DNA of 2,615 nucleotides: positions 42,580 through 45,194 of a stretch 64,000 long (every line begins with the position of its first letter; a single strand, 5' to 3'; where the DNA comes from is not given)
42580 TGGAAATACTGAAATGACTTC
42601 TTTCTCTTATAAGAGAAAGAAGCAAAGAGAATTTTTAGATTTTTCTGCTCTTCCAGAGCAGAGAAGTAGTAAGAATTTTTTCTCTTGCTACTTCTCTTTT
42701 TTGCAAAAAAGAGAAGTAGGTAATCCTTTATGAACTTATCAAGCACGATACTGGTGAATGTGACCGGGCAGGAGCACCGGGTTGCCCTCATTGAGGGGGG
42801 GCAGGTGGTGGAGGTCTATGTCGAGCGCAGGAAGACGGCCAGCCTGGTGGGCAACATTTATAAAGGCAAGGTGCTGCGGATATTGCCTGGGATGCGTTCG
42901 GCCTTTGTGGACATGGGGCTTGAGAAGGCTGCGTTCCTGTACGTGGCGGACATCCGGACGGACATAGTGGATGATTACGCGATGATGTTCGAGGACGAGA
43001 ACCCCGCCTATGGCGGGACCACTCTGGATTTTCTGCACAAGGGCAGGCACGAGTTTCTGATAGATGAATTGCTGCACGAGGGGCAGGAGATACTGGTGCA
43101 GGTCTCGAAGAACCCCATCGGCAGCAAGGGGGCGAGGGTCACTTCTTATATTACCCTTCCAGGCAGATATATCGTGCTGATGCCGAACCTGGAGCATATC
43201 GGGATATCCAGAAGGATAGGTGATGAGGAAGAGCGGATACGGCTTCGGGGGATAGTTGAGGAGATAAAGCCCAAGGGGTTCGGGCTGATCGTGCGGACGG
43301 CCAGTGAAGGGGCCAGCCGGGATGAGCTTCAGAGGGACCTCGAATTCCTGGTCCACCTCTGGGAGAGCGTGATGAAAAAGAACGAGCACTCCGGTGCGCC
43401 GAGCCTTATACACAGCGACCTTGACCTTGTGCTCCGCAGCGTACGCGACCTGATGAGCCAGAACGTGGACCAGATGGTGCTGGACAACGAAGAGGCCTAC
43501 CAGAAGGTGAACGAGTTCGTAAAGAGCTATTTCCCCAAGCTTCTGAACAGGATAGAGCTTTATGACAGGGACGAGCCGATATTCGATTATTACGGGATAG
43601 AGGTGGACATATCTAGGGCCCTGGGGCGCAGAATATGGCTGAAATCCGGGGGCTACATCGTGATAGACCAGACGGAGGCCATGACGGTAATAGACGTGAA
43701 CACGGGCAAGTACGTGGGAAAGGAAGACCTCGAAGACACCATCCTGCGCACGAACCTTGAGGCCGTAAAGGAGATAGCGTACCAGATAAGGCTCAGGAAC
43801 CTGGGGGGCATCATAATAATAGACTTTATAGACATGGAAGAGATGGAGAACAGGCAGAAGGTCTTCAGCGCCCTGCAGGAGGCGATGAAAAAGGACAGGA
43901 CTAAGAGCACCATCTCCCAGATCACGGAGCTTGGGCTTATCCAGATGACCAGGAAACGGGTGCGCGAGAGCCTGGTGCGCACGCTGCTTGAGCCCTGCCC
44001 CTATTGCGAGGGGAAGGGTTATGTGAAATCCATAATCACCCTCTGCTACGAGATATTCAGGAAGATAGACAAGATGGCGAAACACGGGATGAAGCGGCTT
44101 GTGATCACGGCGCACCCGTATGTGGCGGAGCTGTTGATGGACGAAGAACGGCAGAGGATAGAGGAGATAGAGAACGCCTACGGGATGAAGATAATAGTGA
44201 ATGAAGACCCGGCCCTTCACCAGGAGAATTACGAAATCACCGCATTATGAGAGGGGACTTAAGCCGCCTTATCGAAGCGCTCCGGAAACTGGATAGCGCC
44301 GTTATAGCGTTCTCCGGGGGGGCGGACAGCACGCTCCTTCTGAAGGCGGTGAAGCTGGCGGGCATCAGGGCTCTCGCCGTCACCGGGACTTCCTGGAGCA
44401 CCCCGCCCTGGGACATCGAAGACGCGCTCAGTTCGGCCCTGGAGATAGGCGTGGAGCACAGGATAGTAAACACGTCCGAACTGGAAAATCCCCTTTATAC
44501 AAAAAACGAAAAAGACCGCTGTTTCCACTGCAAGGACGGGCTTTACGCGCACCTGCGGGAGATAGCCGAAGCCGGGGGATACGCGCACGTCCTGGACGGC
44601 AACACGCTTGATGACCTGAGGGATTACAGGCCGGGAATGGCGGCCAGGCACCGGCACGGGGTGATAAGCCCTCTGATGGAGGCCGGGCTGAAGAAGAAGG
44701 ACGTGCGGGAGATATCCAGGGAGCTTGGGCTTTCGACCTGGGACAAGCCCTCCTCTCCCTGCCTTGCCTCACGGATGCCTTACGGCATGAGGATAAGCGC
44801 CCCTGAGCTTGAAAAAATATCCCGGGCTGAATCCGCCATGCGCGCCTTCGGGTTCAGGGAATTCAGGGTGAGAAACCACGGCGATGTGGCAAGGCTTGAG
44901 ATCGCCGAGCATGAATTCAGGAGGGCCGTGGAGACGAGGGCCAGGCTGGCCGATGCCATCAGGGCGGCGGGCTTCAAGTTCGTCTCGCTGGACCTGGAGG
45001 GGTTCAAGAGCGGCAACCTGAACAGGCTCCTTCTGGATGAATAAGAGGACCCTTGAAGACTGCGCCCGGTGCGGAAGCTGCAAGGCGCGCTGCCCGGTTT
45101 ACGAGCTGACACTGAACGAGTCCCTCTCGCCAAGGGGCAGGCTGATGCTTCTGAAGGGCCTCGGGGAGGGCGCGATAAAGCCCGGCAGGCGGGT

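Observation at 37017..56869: Dispersed family of AT-rich palindromic hairpin elements (core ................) whose flanking stems co-vary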

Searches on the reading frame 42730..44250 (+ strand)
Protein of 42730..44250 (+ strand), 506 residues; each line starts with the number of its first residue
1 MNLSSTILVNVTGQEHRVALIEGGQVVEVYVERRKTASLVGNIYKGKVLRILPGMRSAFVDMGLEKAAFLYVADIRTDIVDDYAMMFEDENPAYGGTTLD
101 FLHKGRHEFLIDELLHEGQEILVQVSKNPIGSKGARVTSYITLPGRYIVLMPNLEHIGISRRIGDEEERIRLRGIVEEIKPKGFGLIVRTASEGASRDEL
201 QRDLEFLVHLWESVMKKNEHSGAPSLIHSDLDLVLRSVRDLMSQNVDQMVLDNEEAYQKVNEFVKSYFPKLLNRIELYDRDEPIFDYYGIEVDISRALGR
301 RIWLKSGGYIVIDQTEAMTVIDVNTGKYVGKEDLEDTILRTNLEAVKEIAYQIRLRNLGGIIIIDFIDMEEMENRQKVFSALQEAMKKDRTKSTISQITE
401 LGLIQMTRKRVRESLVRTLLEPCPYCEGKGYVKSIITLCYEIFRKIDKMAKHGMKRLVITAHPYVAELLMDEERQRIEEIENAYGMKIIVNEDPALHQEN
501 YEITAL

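Call 21: search_protein_families(library=ncbifam, proteins=[window:42730-44250:+])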
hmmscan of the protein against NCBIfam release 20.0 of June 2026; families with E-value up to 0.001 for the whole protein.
window:42730-44250:+ (506 aa): 5 families
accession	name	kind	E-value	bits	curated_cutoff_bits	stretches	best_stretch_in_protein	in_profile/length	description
NF008689.0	PRK11712.1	equivalog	2.5e-162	540.8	594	1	4-504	2-487/489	ribonuclease G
TIGR00757.1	RNaseEG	subfamily_domain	2.9e-157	523.9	325.95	1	16-444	2-415/415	Rne/Rng family ribonuclease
NF008074.0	PRK10811.1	equivalog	5.1e-101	339.1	908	1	7-490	4-473/1068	ribonuclease E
NF052588.1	RnaseEMycob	equivalog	5.9e-100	335.4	1400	1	17-432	340-746/945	ribonuclease E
NF052586.1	RnaseECyano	equivalog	2.3e-96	323.6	900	1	108-487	79-460/619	ribonuclease E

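Call 22: find_homologous_proteins(query=window:42730-44250:+, max_evalue=1e-50)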
Query window:42730-44250:+ (506 aa): 8000 proteins with E <= 1e-50 among 8000 candidates; the best 120 are listed.
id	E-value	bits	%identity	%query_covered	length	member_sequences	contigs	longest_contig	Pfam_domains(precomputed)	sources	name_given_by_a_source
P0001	0.0e+0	1112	100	100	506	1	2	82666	PF10150.15,PF20833.3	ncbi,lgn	-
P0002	2.2e-271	919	83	100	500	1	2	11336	PF10150.15,PF20833.3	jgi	jgi:ribonuclease G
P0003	1.9e-270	916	82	100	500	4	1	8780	PF10150.15,PF20833.3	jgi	-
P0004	2.9e-270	915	82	100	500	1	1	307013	PF10150.15,PF20833.3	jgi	jgi:ribonuclease G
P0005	1.1e-267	907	81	100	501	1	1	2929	PF10150.15,PF20833.3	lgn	-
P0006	1.7e-265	899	80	99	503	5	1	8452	PF10150.15,PF20833.3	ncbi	-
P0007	2.3e-265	899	80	99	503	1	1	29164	PF10150.15,PF20833.3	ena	-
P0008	2.6e-265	899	81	99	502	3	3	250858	PF10150.15,PF20833.3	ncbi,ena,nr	ncbi:MAG: Rne/Rng family ribonuclease [Nitrospiraceae bacterium]|nr:Rne/Rng family ribonuclease [Nit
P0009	3.2e-265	899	78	100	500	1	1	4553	PF10150.15,PF20833.3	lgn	-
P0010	4.6e-265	898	81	99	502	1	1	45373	PF10150.15,PF20833.3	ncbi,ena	-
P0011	7.7e-262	887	79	100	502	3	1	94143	PF10150.15,PF20833.3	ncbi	-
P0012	1.1e-261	887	79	99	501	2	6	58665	PF10150.15,PF20833.3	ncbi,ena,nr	ncbi:MAG: Rne/Rng family ribonuclease [Nitrospiraceae bacterium]|nr:Rne/Rng family ribonuclease [Nit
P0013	1.2e-261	887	80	100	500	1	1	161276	PF10150.15,PF20833.3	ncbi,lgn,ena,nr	ncbi:MAG: Rne/Rng family ribonuclease [Nitrospiraceae bacterium]|nr:Rne/Rng family ribonuclease [Nit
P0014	6.3e-261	884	79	99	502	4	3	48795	PF10150.15,PF20833.3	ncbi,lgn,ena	-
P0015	6.7e-256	868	78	99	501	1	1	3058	PF10150.15,PF21097.4,PF20833.3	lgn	-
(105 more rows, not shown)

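Call 23: find_encoding_contigs(protein=P0001, flank=10000, max_places=4)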
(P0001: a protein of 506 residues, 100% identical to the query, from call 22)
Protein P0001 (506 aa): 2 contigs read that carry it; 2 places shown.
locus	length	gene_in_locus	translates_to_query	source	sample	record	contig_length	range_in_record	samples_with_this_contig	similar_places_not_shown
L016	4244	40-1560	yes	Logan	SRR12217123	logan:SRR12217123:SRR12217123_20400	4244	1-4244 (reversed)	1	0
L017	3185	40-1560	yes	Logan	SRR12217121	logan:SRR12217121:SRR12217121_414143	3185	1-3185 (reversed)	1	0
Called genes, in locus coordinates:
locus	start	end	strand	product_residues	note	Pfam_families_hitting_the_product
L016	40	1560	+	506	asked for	PF10150:RNase_E_G, PF20833:RNase_E_G_Thio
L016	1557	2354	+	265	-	-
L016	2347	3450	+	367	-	PF12838:Fer4_7 (weak), PF13183:Fer4_8, PF13237:Fer4_10 (faint), PF13534:Fer4_17, PF02754:CCG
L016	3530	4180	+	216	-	PF00923:TAL_FSA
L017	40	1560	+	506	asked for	PF10150:RNase_E_G, PF20833:RNase_E_G_Thio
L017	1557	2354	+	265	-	-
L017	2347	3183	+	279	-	?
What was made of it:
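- Tried and rejected: The RNase G look-up returned only two short Logan contigs that end inside the hairpins (call 23).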

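Call 24: find_encoding_contigs(protein=P0004, flank=10000, max_places=3)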
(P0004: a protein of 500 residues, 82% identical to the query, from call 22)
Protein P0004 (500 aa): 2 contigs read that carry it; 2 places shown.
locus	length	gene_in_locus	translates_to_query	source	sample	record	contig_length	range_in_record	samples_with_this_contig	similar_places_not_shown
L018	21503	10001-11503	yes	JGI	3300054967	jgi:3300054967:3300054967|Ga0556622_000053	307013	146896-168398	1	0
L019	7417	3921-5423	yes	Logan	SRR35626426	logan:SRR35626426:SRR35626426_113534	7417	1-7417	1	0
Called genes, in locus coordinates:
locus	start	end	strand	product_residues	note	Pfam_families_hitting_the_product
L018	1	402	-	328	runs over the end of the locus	PF00005:ABC_tran, PF08352:oligo_HPY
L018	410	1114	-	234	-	PF00515:TPR_1 (faint), PF07719:TPR_2 (faint), PF13174:TPR_6 (faint), PF13176:TPR_7 (faint), PF13181:TPR_8 (faint), PF13424:TPR_12 (weak), PF13428:TPR_14 (faint), PF14559:TPR_19 (weak), +7 more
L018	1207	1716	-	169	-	PF03843:Slp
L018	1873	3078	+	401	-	PF00989:PAS (weak), PF08448:PAS_4, PF13426:PAS_9, PF00990:GGDEF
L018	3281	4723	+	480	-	PF02310:B12-binding, PF04055:Radical_SAM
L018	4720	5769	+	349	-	PF08392:FAE1_CUT1_RppA, PF00195:Chal_sti_synt_N, PF08545:ACP_syn_III (weak), PF02797:Chal_sti_synt_C, PF08541:ACP_syn_III_C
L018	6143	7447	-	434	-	PF03721:UDPG_MGDP_dh_N, PF03807:F420_oxidored (faint), PF00984:UDPG_MGDP_dh, PF03720:UDPG_MGDP_dh_C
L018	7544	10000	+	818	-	PF19864:Radical_SAM_N2, PF04055:Radical_SAM, PF10105:DUF2344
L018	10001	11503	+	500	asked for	PF10150:RNase_E_G, PF20833:RNase_E_G_Thio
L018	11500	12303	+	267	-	-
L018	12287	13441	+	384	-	PF13183:Fer4_8, PF13237:Fer4_10 (faint), PF13534:Fer4_17, PF02754:CCG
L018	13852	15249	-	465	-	PF05140:ResB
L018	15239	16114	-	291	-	PF01578:Cytochrom_C_asm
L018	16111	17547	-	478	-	PF00675:Peptidase_M16, PF05193:Peptidase_M16_C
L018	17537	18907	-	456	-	PF00675:Peptidase_M16, PF05193:Peptidase_M16_C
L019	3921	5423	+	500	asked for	PF10150:RNase_E_G, PF20833:RNase_E_G_Thio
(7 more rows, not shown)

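Call 25: find_encoding_contigs(protein=P0008, flank=10000, max_places=3)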
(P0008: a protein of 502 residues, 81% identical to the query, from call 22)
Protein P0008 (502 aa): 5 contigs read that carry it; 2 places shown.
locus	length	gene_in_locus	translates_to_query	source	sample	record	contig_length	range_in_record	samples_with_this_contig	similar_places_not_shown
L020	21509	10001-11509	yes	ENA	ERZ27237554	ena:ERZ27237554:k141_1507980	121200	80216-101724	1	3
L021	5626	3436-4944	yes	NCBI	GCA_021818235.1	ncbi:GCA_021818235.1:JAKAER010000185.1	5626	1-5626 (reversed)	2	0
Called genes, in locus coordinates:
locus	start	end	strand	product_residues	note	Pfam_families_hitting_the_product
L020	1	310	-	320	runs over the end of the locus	PF03331:LpxC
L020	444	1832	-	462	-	PF01523:PmbA_TldD_1st, PF19290:PmbA_TldD_2nd, PF19289:PmbA_TldD_3rd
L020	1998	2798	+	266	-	PF01048:PNP_UDP_1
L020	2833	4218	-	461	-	PF00158:Sigma54_activat (weak), PF14532:Sigma54_activ_2, PF25601:AAA_lid_14, PF02954:HTH_8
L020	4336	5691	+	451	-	PF05496:RuvB_N, PF00158:Sigma54_activat (faint), PF01078:Mg_chelatase (faint), PF13191:AAA_16 (faint), PF00004:AAA, PF07728:AAA_5 (weak), PF16193:AAA_assoc_2, PF12002:MgsA_C, +1 more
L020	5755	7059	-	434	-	PF03721:UDPG_MGDP_dh_N, PF00984:UDPG_MGDP_dh, PF03720:UDPG_MGDP_dh_C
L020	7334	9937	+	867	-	PF19864:Radical_SAM_N2, PF04055:Radical_SAM, PF10105:DUF2344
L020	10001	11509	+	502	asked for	PF10150:RNase_E_G, PF20833:RNase_E_G_Thio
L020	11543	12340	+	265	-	-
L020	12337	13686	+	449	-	PF13183:Fer4_8, PF13237:Fer4_10 (faint), PF12838:Fer4_7 (weak), PF13534:Fer4_17, PF02754:CCG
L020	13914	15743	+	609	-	-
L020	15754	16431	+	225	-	PF00923:TAL_FSA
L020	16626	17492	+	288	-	PF01509:TruB_N, PF16198:TruB_C_2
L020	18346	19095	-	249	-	PF01869:BcrAD_BadFG, PF22521:HypF_C_2 (weak)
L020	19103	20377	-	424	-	PF06050:HGD-D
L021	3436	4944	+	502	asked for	PF10150:RNase_E_G, PF20833:RNase_E_G_Thio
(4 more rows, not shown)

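Call 65: find_encoding_contigs(protein=P0002, flank=10000, max_places=2)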
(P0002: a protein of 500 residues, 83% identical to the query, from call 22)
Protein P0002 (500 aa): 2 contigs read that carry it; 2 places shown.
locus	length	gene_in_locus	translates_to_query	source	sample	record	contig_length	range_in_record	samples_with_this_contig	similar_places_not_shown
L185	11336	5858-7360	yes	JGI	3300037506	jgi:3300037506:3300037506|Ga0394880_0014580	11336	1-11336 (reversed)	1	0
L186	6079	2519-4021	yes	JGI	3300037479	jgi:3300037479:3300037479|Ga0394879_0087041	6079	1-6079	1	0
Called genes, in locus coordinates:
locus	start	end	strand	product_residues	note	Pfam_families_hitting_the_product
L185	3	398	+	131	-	?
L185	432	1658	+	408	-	PF05496:RuvB_N, PF00158:Sigma54_activat (faint), PF01078:Mg_chelatase (faint), PF13191:AAA_16 (faint), PF00004:AAA, PF13173:AAA_14 (weak), PF16193:AAA_assoc_2, PF12002:MgsA_C, +1 more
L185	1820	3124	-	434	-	PF03721:UDPG_MGDP_dh_N, PF03807:F420_oxidored (faint), PF00984:UDPG_MGDP_dh, PF03720:UDPG_MGDP_dh_C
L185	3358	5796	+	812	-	PF19864:Radical_SAM_N2, PF04055:Radical_SAM, PF10105:DUF2344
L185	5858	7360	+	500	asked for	PF10150:RNase_E_G, PF20833:RNase_E_G_Thio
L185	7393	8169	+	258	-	-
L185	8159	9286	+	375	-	PF12838:Fer4_7 (weak), PF13183:Fer4_8, PF13237:Fer4_10 (faint), PF13534:Fer4_17, PF02754:CCG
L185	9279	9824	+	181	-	PF00596:Aldolase_II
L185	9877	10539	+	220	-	PF00923:TAL_FSA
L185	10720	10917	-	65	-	-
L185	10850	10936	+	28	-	-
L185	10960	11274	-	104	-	-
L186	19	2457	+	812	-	PF19864:Radical_SAM_N2, PF04055:Radical_SAM, PF10105:DUF2344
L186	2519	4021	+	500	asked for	PF10150:RNase_E_G, PF20833:RNase_E_G_Thio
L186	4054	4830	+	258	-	-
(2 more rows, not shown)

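Call 66: find_encoding_contigs(protein=P0003, flank=10000, max_places=2)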
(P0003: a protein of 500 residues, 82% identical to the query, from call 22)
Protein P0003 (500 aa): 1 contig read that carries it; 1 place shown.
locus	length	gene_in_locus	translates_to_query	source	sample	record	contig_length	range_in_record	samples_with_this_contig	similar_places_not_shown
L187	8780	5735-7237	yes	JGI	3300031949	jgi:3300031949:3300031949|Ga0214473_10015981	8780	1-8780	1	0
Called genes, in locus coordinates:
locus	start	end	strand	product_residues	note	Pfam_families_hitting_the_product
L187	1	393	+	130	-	?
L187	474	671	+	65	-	-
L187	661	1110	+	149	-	-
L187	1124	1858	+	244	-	PF20139:DUF6529 (weak), PF00034:Cytochrom_C, PF13442:Cytochrome_CBB3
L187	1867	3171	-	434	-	PF03721:UDPG_MGDP_dh_N, PF03807:F420_oxidored (faint), PF00984:UDPG_MGDP_dh, PF03720:UDPG_MGDP_dh_C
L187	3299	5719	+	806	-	PF19864:Radical_SAM_N2, PF04055:Radical_SAM, PF10105:DUF2344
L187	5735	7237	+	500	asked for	PF10150:RNase_E_G, PF20833:RNase_E_G_Thio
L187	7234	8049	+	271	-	-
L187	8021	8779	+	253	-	?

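Call 67: find_encoding_contigs(protein=P0013, flank=10000, max_places=2)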
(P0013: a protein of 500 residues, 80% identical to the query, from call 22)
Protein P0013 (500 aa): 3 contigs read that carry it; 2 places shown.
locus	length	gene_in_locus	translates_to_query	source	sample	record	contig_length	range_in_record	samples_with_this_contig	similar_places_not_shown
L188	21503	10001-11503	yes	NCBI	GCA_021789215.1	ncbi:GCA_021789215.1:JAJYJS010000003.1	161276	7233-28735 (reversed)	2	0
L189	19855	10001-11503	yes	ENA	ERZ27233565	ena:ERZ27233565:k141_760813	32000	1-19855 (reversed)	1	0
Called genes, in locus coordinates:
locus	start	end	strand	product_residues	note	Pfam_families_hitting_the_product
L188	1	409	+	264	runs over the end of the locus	PF01048:PNP_UDP_1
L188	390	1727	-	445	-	PF00158:Sigma54_activat, PF14532:Sigma54_activ_2, PF25601:AAA_lid_14, PF02954:HTH_8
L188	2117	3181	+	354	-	PF00145:DNA_methylase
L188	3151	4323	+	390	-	PF09217:EcoRII-N, PF09019:EcoRII-C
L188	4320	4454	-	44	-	-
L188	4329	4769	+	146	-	PF03852:Vsr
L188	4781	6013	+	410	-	PF05496:RuvB_N, PF01078:Mg_chelatase (faint), PF13191:AAA_16 (faint), PF00004:AAA, PF07728:AAA_5 (weak), PF13173:AAA_14 (weak), PF16193:AAA_assoc_2, PF12002:MgsA_C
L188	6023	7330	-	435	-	PF03446:NAD_binding_2 (faint), PF03721:UDPG_MGDP_dh_N, PF00984:UDPG_MGDP_dh, PF03720:UDPG_MGDP_dh_C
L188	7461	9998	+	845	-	PF19864:Radical_SAM_N2, PF04055:Radical_SAM, PF10105:DUF2344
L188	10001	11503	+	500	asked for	PF10150:RNase_E_G, PF20833:RNase_E_G_Thio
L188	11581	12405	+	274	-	-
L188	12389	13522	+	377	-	PF12838:Fer4_7 (weak), PF13183:Fer4_8, PF13237:Fer4_10 (faint), PF13534:Fer4_17, PF02754:CCG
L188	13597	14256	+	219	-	PF00923:TAL_FSA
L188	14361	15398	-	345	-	PF00912:Transgly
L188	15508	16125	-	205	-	PF00117:GATase, PF07685:GATase_3 (weak)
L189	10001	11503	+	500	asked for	PF10150:RNase_E_G, PF20833:RNase_E_G_Thio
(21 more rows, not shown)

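Call 72: find_encoding_contigs(protein=P0005, flank=10000, max_places=2)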
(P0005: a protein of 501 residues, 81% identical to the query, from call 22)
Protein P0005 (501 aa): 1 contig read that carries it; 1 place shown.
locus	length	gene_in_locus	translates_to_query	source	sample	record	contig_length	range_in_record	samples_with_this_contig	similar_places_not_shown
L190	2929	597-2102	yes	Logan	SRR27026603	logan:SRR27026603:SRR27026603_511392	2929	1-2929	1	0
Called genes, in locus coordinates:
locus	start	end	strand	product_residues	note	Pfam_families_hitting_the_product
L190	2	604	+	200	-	?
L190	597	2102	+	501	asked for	PF10150:RNase_E_G, PF20833:RNase_E_G_Thio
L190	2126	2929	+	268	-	?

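Call 73: find_encoding_contigs(protein=P0009, flank=10000, max_places=2)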
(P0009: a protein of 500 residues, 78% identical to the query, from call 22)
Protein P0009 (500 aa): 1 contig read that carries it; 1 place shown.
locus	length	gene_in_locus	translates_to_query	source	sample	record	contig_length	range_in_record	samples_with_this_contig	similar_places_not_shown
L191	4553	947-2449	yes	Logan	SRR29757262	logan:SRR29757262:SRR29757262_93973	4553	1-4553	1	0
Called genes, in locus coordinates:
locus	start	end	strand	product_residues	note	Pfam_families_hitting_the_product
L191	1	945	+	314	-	?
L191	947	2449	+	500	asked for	PF10150:RNase_E_G, PF20833:RNase_E_G_Thio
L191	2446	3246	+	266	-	-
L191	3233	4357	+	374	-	PF12838:Fer4_7 (weak), PF13183:Fer4_8, PF13237:Fer4_10 (faint), PF13534:Fer4_17, PF02754:CCG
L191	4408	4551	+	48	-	?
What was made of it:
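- The elements lie between genes that abut or overlap in relatives and must be co-transcribed (calls 24, 72, 73).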

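Call 74: find_encoding_contigs(protein=P0007, flank=10000, max_places=2)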
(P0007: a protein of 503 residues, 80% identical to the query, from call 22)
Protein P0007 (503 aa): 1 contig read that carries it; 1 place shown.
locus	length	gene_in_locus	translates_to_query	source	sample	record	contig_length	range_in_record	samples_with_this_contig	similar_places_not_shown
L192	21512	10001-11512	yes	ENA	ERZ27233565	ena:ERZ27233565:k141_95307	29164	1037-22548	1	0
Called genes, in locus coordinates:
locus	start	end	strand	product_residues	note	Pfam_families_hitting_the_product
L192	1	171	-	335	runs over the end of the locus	PF03331:LpxC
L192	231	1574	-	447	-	PF01523:PmbA_TldD_1st, PF19290:PmbA_TldD_2nd, PF19289:PmbA_TldD_3rd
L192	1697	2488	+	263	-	PF01048:PNP_UDP_1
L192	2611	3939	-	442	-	PF00158:Sigma54_activat (weak), PF14532:Sigma54_activ_2, PF25601:AAA_lid_14, PF02954:HTH_8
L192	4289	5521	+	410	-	PF00158:Sigma54_activat (faint), PF05496:RuvB_N, PF20720:nSTAND3 (weak), PF00004:AAA, PF07728:AAA_5 (weak), PF13173:AAA_14 (weak), PF16193:AAA_assoc_2, PF12002:MgsA_C, +1 more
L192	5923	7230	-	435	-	PF03721:UDPG_MGDP_dh_N, PF00984:UDPG_MGDP_dh, PF03720:UDPG_MGDP_dh_C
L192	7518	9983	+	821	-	PF19864:Radical_SAM_N2, PF04055:Radical_SAM, PF10105:DUF2344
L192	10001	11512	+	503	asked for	PF10150:RNase_E_G, PF20833:RNase_E_G_Thio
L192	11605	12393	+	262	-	-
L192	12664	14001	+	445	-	PF13183:Fer4_8, PF13237:Fer4_10 (faint), PF13534:Fer4_17, PF02754:CCG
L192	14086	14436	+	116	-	PF05973:Gp49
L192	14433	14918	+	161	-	-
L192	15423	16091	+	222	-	PF00923:TAL_FSA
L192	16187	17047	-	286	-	PF00912:Transgly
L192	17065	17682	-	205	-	PF00117:GATase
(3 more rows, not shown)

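Call 81: list_cluster_members(proteins=[P0001, P0002])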
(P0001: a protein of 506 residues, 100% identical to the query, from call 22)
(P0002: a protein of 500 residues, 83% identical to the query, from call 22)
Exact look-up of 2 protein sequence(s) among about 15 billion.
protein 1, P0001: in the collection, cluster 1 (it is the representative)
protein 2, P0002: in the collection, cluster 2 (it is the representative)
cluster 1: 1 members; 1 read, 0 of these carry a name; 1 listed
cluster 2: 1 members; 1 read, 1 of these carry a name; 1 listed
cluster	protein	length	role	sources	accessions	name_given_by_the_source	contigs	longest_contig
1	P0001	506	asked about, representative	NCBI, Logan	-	-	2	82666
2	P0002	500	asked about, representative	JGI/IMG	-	ribonuclease G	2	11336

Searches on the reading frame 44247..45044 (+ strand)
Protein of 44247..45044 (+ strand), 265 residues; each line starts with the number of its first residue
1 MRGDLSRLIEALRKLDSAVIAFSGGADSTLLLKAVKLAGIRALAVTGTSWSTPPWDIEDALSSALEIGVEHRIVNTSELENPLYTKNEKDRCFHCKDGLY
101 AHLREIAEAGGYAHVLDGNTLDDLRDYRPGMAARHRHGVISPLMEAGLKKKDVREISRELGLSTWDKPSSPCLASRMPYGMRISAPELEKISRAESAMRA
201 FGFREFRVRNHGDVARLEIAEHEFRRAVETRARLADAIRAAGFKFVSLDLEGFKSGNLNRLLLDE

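Call 21: search_protein_families(library=ncbifam, proteins=[window:44247-45044:+])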
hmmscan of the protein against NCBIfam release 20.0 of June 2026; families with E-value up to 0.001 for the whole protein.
window:44247-45044:+ (265 aa): 3 families
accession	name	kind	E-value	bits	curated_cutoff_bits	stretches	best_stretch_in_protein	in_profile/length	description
TIGR00268.2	TIGR00268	equivalog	1.9e-89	299.4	150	1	6-259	4-259/259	ATP-dependent sacrificial sulfur transferase LarE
TIGR03573.1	WbuX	subfamily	4.3e-05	23.1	203.2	1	4-122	45-172/344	N-acetyl sugar amidotransferase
NF010587.0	PRK13980.1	equivalog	7.1e-05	22.1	255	1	14-86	30-104/267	NAD+ synthase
